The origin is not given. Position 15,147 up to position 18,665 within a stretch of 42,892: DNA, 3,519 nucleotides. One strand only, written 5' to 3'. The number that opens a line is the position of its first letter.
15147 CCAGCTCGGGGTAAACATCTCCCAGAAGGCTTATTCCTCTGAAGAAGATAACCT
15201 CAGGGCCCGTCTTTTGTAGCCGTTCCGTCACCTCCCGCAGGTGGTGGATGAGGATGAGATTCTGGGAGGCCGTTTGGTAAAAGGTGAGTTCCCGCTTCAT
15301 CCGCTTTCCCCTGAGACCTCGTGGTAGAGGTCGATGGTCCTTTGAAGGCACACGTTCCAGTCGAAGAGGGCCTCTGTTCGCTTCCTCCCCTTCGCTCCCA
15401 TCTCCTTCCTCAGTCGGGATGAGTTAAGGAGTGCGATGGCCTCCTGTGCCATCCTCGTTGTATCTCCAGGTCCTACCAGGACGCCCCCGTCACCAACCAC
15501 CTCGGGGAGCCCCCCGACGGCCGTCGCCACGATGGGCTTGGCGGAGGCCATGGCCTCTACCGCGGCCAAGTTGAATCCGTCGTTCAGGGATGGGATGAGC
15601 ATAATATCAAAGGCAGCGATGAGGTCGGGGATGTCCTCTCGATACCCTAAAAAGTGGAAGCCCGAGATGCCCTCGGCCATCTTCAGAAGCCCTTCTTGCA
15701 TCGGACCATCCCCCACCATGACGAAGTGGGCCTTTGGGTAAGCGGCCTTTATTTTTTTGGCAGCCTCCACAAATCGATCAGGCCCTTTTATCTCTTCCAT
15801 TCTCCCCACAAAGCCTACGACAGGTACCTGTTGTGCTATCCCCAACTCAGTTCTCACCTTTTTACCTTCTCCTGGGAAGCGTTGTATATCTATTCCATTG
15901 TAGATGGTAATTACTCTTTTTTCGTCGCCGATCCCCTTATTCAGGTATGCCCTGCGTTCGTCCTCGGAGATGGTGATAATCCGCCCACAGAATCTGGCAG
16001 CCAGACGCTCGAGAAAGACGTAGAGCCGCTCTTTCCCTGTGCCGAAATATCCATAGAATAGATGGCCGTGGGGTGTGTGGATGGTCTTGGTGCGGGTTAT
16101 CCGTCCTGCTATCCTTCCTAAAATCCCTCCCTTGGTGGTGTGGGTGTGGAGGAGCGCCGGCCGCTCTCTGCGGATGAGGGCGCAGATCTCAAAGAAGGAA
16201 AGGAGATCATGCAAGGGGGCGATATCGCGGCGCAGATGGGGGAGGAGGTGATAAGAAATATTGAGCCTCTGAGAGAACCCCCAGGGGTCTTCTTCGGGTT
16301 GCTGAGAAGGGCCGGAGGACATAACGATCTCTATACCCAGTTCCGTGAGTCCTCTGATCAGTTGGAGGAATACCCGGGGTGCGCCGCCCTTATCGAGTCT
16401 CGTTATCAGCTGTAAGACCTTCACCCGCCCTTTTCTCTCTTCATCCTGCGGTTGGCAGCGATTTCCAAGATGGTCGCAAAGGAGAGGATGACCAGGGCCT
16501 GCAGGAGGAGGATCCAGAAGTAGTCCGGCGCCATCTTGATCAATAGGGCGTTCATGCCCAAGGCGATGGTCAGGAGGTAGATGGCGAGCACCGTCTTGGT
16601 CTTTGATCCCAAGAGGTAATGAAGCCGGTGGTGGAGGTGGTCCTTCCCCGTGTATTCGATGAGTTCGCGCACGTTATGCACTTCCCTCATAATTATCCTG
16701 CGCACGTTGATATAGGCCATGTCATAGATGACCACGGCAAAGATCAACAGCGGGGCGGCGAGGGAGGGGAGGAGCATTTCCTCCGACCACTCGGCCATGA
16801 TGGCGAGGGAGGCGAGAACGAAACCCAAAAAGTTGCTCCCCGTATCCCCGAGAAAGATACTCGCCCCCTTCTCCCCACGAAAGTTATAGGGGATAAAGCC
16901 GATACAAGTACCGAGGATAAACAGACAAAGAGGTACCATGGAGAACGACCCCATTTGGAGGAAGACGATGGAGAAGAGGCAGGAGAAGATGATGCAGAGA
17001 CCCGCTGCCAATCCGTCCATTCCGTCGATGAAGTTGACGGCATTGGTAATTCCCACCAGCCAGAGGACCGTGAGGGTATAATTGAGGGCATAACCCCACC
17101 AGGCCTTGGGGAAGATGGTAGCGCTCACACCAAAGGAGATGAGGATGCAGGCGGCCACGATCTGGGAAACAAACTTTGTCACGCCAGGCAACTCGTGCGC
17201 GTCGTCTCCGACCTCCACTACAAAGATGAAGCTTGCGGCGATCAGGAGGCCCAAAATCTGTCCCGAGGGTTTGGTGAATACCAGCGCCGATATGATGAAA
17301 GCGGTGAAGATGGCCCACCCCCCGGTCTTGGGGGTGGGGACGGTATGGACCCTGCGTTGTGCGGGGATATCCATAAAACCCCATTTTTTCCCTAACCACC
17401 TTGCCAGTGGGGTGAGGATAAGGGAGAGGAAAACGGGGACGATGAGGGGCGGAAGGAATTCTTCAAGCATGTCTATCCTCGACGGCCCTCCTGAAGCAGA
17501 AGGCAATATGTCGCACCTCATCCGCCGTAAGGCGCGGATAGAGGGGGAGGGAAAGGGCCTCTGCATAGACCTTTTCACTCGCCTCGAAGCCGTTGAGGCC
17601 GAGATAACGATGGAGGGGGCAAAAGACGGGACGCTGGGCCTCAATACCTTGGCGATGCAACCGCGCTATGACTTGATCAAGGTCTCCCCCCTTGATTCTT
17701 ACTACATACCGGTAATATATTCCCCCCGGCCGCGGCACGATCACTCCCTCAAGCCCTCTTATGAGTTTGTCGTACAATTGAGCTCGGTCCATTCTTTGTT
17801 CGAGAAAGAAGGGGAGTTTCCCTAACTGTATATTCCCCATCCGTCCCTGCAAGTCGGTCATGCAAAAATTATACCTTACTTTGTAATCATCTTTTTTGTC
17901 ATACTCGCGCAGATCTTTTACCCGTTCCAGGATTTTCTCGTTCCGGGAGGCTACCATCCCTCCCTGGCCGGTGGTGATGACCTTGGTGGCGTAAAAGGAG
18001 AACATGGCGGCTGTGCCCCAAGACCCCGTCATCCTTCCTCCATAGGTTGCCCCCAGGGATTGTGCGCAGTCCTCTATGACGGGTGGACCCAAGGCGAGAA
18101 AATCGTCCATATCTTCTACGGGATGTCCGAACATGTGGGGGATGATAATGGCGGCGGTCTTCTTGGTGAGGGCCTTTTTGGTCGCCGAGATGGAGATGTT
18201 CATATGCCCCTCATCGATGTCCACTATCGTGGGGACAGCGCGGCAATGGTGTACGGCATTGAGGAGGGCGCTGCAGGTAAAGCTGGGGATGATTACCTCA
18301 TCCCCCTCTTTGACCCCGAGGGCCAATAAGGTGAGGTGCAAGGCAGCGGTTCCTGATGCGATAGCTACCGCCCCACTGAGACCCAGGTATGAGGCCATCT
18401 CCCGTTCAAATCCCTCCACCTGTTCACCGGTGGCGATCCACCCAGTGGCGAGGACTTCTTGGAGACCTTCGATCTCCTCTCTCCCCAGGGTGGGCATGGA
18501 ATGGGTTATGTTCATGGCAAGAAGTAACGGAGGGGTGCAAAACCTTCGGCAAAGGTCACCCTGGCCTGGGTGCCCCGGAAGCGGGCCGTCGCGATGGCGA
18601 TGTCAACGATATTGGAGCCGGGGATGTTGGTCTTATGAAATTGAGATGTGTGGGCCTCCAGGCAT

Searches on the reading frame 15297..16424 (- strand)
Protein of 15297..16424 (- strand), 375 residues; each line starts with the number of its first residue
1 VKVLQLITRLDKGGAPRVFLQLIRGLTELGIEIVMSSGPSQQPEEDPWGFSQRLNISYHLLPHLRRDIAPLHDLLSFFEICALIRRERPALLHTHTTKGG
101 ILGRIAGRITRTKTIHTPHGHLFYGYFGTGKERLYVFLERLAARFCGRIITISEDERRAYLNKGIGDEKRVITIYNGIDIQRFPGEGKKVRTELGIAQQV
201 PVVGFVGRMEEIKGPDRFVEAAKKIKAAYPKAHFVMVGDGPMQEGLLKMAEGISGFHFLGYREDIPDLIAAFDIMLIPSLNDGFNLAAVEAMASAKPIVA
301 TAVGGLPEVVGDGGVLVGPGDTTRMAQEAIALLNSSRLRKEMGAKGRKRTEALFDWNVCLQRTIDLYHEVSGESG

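Call 23: search_protein_families(library=pfam, proteins=[window:15297-16424:-], max_evalue=0.001)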
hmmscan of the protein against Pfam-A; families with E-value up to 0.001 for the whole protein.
window:15297-16424:- (375 aa): 7 families
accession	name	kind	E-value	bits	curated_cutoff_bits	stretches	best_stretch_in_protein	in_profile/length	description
PF13692.12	Glyco_trans_1_4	-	1.1e-35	123.4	27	1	201-334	2-141/142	Glycosyl transferases group 1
PF00534.26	Glycos_transf_1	-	1.8e-32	112.7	26.4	1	191-349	6-172/172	Glycosyl transferases group 1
PF13579.12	Glyco_trans_4_4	-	4.7e-24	86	29.7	1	13-177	1-158/158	Glycosyl transferase 4-like domain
PF13439.12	Glyco_transf_4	-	7.8e-24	85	28.5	1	13-182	2-170/170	Glycosyltransferase Family 4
PF20706.3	GT4-conflict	-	3.3e-08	33.3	26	1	193-313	193-323/385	Family 4 Glycosyltransferase in conflict systems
PF13477.12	Glyco_trans_4_2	-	7.1e-08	33.2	23.4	1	52-152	41-138/139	Glycosyl transferase 4-like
PF13524.12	Glyco_trans_1_2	-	2.8e-05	24.5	25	1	218-360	5-139/144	Glycosyl transferase-like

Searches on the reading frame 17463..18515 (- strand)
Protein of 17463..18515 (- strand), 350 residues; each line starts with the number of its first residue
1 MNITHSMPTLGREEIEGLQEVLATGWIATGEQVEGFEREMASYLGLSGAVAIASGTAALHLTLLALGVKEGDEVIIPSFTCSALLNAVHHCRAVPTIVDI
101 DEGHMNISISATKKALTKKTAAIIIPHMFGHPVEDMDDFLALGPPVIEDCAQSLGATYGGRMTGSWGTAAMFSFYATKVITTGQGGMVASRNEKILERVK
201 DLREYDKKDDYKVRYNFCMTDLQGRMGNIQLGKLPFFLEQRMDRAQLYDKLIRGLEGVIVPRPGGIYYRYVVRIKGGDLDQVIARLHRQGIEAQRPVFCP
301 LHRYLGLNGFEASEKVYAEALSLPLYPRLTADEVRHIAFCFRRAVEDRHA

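Call 23: search_protein_families(library=pfam, proteins=[window:17463-18515:-], max_evalue=0.001)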
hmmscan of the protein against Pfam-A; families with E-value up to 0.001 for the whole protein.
window:17463-18515:- (350 aa): 2 families
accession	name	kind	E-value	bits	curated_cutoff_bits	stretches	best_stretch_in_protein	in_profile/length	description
PF01041.23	DegT_DnrJ_EryC1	-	5.3e-83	279.6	19.8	1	10-338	3-356/360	DegT/DnrJ/EryC1/StrS aminotransferase family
PF00155.27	Aminotran_1_2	-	0.00014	21.6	19.7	1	36-125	47-152/361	Aminotransferase class I and II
